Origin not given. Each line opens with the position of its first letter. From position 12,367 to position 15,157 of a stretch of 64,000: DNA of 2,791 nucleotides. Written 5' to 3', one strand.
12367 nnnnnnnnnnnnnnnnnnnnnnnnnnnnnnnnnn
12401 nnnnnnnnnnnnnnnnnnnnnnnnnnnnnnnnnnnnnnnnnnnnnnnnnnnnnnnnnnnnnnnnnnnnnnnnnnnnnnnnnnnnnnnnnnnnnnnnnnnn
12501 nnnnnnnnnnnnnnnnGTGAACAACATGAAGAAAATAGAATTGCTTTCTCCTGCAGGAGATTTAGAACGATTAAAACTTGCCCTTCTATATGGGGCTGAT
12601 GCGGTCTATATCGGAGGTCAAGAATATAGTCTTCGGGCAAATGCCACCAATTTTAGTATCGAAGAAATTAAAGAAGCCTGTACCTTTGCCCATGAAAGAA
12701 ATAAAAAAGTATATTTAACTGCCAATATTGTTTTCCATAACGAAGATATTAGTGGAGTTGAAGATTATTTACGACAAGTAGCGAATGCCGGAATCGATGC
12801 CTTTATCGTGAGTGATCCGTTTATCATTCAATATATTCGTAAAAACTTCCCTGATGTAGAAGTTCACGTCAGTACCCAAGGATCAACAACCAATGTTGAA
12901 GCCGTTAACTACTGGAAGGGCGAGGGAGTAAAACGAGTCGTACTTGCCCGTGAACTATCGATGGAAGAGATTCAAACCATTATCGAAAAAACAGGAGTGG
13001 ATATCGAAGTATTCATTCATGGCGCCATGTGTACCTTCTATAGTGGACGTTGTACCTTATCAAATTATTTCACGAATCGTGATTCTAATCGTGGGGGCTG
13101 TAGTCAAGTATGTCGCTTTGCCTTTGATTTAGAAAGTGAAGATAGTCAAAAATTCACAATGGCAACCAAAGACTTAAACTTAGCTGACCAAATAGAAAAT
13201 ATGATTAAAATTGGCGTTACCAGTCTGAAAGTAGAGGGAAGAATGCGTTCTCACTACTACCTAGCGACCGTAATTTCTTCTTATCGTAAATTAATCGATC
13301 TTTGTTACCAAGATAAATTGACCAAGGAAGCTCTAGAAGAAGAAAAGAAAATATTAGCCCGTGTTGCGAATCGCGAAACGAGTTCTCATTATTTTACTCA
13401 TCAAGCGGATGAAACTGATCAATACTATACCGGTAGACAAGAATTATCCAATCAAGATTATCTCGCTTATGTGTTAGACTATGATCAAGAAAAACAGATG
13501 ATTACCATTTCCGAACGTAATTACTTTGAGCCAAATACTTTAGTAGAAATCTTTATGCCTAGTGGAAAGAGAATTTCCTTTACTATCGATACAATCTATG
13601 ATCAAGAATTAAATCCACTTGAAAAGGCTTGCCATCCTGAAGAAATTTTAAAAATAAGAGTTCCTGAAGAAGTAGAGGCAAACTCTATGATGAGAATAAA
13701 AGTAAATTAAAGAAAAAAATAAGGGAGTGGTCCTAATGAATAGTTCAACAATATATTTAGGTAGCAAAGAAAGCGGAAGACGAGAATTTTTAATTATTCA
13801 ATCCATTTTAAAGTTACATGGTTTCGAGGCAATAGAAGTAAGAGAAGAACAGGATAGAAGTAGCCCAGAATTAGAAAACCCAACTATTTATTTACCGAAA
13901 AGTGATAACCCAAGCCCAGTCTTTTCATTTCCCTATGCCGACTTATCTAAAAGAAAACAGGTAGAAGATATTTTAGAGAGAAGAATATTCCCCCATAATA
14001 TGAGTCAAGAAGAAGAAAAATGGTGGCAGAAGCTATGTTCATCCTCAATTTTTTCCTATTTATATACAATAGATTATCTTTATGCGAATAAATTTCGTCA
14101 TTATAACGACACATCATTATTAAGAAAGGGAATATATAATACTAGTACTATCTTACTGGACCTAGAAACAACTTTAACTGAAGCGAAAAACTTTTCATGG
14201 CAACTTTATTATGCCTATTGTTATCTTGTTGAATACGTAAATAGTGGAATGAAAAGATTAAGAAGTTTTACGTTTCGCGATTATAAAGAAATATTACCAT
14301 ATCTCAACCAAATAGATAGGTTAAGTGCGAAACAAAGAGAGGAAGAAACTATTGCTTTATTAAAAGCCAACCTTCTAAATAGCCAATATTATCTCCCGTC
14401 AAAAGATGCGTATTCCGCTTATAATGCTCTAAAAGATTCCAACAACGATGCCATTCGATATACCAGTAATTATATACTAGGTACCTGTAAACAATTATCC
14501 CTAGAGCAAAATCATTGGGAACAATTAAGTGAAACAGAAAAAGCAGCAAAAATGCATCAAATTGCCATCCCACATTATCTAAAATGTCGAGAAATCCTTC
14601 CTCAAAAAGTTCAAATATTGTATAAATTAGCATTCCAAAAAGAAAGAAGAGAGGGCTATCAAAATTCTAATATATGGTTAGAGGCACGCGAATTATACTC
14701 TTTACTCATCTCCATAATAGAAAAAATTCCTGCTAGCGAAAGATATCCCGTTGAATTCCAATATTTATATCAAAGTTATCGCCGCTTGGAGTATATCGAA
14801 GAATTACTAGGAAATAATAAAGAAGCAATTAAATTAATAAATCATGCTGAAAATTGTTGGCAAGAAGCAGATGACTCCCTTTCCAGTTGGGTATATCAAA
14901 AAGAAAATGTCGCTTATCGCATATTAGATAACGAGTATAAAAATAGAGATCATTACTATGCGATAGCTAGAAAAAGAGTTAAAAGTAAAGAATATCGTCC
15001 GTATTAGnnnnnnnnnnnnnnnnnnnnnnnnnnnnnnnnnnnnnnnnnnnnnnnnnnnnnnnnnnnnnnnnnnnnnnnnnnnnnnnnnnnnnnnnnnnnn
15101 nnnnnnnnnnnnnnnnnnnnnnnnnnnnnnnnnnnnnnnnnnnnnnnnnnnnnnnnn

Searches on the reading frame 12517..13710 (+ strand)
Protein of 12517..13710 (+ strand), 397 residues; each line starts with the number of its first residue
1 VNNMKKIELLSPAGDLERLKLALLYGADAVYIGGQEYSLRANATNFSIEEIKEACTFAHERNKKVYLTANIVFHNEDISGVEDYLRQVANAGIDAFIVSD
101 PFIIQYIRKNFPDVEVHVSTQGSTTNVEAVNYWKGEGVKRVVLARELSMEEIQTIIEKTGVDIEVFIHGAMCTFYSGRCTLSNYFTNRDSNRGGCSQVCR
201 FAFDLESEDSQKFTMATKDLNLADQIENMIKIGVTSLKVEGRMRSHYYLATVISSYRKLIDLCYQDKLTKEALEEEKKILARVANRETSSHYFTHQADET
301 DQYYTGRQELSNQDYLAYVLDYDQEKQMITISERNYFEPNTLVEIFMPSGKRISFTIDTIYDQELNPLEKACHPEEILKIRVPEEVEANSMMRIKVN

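Call 4: search_protein_families(library=pfam, proteins=[window:12517-13710:+], max_evalue=1)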
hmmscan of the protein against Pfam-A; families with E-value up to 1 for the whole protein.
window:12517-13710:+ (397 aa): 5 families
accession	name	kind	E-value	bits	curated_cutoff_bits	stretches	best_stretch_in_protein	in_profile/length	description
PF01136.24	Peptidase_U32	-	1.7e-80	270.1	22.4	1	80-298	3-232/233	Peptidase family U32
PF16325.11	Peptidase_U32_C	-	4e-22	78.6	28.2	1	312-393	2-83/83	Peptidase family U32 C-terminal domain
PF04055.27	Radical_SAM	-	3.3e-05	24.5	29.5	1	5-86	78-164/166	Radical SAM superfamily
PF01295.23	Adenylate_cycl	-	0.012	14.7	27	0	250-282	163-195/601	Adenylate cyclase, class-I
PF07632.16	Sde182_NH-like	-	0.07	13.1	26.8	1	103-189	163-232/268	Cellulose-binding Sde182, nucleoside hydrolase-like domain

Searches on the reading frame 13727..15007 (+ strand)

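Call 4: search_protein_families(library=pfam, proteins=[window:13727-15007:+], max_evalue=1)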
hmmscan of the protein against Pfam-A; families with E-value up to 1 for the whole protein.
window:13727-15007:+ (426 aa): 2 families
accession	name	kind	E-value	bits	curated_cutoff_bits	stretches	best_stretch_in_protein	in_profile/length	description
PF13428.12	TPR_14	-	0.067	14.4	23.5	0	264-302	4-42/44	Tetratricopeptide repeat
PF20461.3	DUF6714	-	0.23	11.9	27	1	96-209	49-150/161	Family of unknown function (DUF6714)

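Call 5: search_protein_families(library=ncbifam, proteins=[window:13727-15007:+], max_evalue=1)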
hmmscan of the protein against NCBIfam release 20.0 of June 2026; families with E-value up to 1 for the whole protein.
window:13727-15007:+ (426 aa): 0 families
